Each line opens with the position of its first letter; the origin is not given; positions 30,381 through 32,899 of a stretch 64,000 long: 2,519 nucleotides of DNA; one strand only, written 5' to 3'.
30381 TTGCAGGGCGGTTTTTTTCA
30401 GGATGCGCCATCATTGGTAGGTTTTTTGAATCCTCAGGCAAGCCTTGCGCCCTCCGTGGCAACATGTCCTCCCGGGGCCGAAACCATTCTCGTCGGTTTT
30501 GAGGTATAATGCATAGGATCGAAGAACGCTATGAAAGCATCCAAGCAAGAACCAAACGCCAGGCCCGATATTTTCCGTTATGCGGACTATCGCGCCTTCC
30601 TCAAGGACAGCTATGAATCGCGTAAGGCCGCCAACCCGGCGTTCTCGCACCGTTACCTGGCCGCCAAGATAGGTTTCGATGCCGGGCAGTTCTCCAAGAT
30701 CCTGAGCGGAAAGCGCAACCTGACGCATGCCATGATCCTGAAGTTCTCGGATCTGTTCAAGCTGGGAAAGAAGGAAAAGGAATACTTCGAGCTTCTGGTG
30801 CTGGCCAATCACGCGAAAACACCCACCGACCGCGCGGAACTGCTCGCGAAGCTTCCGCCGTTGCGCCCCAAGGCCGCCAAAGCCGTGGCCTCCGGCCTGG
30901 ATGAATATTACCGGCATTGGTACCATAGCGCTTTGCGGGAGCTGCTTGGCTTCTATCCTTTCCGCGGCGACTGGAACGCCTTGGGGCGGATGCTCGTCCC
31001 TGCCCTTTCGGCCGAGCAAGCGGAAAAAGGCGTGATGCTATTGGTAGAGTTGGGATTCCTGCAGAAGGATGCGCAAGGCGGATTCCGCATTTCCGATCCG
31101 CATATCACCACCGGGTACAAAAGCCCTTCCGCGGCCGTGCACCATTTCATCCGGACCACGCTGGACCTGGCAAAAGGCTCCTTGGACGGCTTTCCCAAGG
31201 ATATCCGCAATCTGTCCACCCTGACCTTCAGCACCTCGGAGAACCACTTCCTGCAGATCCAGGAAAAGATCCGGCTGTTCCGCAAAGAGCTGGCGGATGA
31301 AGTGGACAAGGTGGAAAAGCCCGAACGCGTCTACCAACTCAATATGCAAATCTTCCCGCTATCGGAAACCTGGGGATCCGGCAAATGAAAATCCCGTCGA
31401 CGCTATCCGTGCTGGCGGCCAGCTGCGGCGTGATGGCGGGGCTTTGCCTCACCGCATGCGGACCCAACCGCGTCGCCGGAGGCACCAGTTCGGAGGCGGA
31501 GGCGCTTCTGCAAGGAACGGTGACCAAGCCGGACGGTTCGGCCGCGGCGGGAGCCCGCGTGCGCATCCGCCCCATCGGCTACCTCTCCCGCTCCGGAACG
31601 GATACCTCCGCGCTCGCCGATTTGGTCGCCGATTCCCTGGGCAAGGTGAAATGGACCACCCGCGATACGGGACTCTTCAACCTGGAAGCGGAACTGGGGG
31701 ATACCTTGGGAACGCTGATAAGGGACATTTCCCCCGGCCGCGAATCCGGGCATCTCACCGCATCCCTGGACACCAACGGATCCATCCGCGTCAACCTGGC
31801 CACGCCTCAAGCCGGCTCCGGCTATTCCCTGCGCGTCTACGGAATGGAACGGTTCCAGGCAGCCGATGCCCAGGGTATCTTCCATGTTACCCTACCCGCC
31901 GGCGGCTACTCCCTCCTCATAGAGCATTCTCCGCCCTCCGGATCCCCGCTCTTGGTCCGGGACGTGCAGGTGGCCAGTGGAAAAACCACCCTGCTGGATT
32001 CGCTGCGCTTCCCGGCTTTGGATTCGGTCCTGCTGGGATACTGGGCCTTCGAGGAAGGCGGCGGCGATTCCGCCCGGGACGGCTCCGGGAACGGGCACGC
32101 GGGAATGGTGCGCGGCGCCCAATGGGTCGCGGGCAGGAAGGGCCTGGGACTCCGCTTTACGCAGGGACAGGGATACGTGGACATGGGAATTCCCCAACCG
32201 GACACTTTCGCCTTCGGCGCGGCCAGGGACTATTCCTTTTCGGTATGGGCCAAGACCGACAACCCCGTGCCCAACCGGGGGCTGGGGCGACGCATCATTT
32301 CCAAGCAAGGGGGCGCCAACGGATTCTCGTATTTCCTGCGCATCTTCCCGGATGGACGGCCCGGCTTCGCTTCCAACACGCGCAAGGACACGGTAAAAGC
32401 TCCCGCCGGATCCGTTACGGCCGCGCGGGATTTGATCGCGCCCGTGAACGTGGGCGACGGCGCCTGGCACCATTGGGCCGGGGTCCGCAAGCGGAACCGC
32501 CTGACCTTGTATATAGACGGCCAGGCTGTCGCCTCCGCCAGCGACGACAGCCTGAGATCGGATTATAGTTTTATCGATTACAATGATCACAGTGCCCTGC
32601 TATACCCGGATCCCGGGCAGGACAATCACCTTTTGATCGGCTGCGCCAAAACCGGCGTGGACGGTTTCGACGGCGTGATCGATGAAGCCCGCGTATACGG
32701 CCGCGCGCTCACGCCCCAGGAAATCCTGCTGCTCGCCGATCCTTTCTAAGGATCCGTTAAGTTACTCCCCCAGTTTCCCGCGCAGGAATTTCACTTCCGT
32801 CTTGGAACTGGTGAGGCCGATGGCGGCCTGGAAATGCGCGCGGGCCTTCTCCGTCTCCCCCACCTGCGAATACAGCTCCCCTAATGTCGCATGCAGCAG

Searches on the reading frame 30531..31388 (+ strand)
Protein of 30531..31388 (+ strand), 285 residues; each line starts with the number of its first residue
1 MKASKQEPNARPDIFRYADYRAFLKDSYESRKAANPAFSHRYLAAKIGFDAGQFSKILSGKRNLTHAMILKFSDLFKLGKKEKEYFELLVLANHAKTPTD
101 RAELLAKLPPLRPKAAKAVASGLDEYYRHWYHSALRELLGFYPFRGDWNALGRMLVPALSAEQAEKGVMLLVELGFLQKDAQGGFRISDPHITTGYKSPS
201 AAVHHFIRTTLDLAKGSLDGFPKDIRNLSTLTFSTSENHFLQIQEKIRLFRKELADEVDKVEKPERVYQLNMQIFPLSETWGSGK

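Call 3: search_protein_families(library=ncbifam, proteins=[window:30531-31388:+], max_evalue=0.01)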
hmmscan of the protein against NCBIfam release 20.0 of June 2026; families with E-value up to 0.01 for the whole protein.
window:30531-31388:+ (285 aa): 2 families
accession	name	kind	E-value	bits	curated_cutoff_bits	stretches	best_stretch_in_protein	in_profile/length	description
TIGR02147.1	Fsuc_second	paralog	9.2e-82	274.5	50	1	12-279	2-271/272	TIGR02147 family protein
TIGR02607.1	antidote_HigA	equivalog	0.0098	15.7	47.7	0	39-77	22-60/81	HigA family addiction module antitoxin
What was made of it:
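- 30531..31388 (+): TIGR02147/DUF4423 regulator gene c (about 28% identical to a and b). NCBIfam TIGR02147 E 9.2e-82 (call 3).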

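Call 4: search_protein_families(library=pfam, proteins=[window:30531-31388:+], max_evalue=0.01)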
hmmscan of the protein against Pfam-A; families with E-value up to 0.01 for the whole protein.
window:30531-31388:+ (285 aa): 1 family
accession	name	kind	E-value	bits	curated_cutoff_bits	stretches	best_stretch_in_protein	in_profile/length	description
PF14394.12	DUF4423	-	2.7e-29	102.5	30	1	125-277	16-165/165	Domain of unknown function (DUF4423)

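Call 58: search_protein_families(library=padloc, proteins=[window:30531-31388:+], max_evalue=0.01)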
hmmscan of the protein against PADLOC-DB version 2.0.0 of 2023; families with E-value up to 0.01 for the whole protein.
window:30531-31388:+ (285 aa): 0 families

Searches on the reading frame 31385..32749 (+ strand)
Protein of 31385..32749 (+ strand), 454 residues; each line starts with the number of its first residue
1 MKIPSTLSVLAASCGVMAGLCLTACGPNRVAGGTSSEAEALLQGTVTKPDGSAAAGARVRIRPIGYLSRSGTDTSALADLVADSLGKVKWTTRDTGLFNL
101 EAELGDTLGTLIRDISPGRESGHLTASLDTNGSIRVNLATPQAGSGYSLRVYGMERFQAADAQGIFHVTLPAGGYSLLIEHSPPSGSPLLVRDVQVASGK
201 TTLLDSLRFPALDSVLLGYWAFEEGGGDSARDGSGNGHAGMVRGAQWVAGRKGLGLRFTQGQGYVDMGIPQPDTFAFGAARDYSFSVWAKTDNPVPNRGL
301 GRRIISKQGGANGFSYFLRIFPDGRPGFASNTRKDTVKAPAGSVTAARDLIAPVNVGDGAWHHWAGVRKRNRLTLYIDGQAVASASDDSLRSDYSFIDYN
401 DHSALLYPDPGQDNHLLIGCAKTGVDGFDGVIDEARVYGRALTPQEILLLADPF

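Call 3: search_protein_families(library=ncbifam, proteins=[window:31385-32749:+], max_evalue=0.01)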
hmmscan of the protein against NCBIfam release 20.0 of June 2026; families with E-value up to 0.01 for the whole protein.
window:31385-32749:+ (454 aa): 1 family
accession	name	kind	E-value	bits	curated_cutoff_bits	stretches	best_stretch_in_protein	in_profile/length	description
NF052521.1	TafC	equivalog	0.00028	20.1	410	1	250-448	189-357/373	TafC family fimbrial protein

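Call 4: search_protein_families(library=pfam, proteins=[window:31385-32749:+], max_evalue=0.01)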
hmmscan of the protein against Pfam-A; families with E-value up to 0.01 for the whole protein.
window:31385-32749:+ (454 aa): 2 families
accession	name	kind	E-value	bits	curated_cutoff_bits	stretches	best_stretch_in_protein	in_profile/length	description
PF13385.13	Laminin_G_3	-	1.2e-21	77.9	27.6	1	276-447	13-150/151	Concanavalin A-like lectin/glucanases superfamily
PF13620.12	CarboxypepD_reg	-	0.00015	22.5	32.3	0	42-63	2-23/82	Carboxypeptidase regulatory-like domain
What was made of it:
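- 31385..32749 (+): Lipo3, partner protein of family B (CarboxypepD_reg-like region plus Laminin_G_3). The ATG overlaps the stop of regulator c. Pfam Laminin_G_3 E 1.2e-21 and a weak CarboxypepD_reg match (call 4).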

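Call 58: search_protein_families(library=padloc, proteins=[window:31385-32749:+], max_evalue=0.01)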
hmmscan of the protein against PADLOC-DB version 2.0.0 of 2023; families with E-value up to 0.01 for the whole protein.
window:31385-32749:+ (454 aa): 0 families

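Call 72: find_homologous_proteins(query=window:31385-32749:+, max_evalue=0.00001)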
Query window:31385-32749:+ (454 aa): 9 proteins with E <= 0.00001 among 8000 candidates.
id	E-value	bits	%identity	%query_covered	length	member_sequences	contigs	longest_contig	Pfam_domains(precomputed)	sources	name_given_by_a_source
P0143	0.0e+0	1022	100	100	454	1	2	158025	PF13385.14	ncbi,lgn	-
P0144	2.8e-155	536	56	95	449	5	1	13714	PF13385.14,PF13620.13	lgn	-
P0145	5.5e-154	532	55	97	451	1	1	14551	PF13385.14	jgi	jgi:hypothetical protein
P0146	1.1e-150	521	54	95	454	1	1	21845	PF13385.14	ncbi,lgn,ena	-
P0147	5.6e-147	509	53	97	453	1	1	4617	PF13385.14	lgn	-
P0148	1.1e-144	501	51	98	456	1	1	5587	PF13385.14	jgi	jgi:hypothetical protein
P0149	6.2e-143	495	53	96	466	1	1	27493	PF13385.14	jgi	jgi:hypothetical protein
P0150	4.1e-142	493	52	96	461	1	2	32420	PF13385.14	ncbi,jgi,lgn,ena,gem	-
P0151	1.4e-129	451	51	96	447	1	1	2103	PF13385.14,PF13620.13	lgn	-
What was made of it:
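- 31385..32749 (+): Nine orthologues were found (call 72).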

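Call 75: find_encoding_contigs(protein=P0150, flank=10000, max_places=1)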
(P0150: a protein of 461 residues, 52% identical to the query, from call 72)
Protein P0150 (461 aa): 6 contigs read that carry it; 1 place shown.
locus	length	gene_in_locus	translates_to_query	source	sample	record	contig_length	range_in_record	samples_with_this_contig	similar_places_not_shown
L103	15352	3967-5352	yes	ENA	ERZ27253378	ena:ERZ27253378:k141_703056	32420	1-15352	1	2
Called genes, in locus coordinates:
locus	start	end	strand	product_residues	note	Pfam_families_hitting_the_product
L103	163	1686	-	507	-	-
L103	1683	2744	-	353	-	PF06439:3keto-disac_hyd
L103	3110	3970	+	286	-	PF14394:DUF4423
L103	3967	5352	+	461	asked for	PF13385:Laminin_G_3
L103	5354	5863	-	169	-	-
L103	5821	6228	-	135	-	-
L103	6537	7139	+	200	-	PF13620:CarboxypepD_reg (weak)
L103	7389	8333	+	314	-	PF06283:ThuA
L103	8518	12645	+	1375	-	PF01339:CheB_methylest, PF03705:CheR_N, PF01739:CheR, PF13596:PAS_10, PF08448:PAS_4 (weak), PF00512:HisKA (weak), PF02518:HATPase_c, PF00072:Response_reg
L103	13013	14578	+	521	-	PF11999:Ice_binding, PF17210:SdrD_B (faint), PF13620:CarboxypepD_reg (weak), PF24025:Ig_DR_A0283-like (faint), PF13620:CarboxypepD_reg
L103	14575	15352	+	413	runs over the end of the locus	PF05940:NnrS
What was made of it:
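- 31385..32749 (+): One of them was checked from the lipoprotein side and lies directly behind a DUF4423 gene (call 75).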
